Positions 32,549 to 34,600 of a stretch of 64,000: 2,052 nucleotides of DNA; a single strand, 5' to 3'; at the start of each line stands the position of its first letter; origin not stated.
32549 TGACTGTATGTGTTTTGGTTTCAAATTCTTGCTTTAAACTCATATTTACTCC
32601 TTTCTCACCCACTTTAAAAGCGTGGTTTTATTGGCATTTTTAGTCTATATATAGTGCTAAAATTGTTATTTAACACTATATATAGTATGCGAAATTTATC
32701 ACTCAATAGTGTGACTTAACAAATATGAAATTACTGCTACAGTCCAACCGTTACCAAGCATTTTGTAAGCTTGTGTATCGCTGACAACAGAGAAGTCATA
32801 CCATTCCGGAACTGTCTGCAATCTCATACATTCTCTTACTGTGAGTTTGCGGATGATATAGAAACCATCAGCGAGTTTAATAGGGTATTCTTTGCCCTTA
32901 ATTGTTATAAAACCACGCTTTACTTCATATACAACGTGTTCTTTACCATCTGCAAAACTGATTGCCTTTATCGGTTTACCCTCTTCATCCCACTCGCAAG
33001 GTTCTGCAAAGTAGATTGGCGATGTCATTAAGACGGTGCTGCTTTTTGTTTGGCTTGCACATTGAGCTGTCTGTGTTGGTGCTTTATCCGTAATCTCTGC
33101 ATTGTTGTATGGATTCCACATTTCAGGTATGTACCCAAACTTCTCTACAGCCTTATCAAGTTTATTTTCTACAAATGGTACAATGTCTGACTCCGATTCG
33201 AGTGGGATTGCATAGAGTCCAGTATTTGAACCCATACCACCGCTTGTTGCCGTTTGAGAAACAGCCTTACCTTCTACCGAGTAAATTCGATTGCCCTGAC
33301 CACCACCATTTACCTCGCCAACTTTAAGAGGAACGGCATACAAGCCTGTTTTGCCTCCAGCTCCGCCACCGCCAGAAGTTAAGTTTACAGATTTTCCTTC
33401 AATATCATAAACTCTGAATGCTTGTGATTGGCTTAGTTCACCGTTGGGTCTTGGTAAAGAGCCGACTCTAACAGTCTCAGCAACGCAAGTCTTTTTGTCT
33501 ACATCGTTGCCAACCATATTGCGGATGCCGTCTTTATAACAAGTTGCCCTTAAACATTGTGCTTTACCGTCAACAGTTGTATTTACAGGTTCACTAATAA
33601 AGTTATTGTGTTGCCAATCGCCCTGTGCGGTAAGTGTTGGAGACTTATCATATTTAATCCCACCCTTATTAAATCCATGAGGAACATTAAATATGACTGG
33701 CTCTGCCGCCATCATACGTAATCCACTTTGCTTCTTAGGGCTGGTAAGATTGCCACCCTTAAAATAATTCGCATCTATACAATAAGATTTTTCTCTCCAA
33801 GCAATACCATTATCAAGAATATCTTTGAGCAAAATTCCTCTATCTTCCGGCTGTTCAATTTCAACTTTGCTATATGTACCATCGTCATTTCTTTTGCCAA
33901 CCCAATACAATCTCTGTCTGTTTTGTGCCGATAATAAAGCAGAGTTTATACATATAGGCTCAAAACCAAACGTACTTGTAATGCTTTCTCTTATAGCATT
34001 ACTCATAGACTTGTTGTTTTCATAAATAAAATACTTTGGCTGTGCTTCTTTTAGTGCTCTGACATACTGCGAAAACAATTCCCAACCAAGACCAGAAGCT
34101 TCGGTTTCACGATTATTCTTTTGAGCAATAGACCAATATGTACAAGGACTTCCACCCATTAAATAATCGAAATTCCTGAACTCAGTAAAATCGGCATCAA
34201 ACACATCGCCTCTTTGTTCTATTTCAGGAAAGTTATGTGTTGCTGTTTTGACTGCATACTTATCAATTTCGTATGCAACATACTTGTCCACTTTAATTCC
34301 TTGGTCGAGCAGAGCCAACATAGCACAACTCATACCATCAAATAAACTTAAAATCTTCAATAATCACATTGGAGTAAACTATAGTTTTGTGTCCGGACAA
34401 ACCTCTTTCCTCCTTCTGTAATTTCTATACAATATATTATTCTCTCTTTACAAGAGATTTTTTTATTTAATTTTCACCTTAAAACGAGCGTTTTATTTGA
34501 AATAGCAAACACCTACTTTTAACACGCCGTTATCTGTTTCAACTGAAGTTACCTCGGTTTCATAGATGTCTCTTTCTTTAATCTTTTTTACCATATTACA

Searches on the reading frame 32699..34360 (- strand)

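Call 30: search_protein_families(library=pfam, proteins=[window:32699-34360:-], max_evalue=0.001)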
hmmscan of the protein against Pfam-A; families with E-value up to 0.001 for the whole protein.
window:32699-34360:- (553 aa): 1 family
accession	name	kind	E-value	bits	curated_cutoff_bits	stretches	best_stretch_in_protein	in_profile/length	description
PF00145.23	DNA_methylase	-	5.1e-40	138.3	22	2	1-325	1-310/324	C-5 cytosine-specific DNA methylase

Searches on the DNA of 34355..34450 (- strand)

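Call 101: search_dna_similar(query=window:34355-34450:-, collection=phages, mode=distant, max_evalue=1, max_rows=30)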
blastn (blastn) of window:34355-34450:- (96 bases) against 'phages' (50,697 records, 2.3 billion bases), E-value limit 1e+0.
Records with a match: 3; places in all: 4; records where one place covers at least 80% of the query: 0.
Best place of each record, by identity: 90-95% 2; 60-80% 1.
By first word of the organism name: Sulfolobales 2; Dulem 1.
By host as written in the record: Sulfolobales 2; Propithecus coquereli 1.
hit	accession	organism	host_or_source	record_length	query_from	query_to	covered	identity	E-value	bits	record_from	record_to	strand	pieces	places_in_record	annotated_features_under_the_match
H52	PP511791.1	Dulem virus 39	Propithecus coquereli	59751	27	80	56%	76.8%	7e-2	41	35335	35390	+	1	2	none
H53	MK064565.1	Sulfolobales Beppu rod-shaped virus 1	Sulfolobales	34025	5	30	27%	92.6%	9e-1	37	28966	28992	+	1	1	putative glycosyltransferase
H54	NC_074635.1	Sulfolobales Beppu rod-shaped virus 1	Sulfolobales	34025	5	30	27%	92.6%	9e-1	37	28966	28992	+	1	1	putative glycosyltransferase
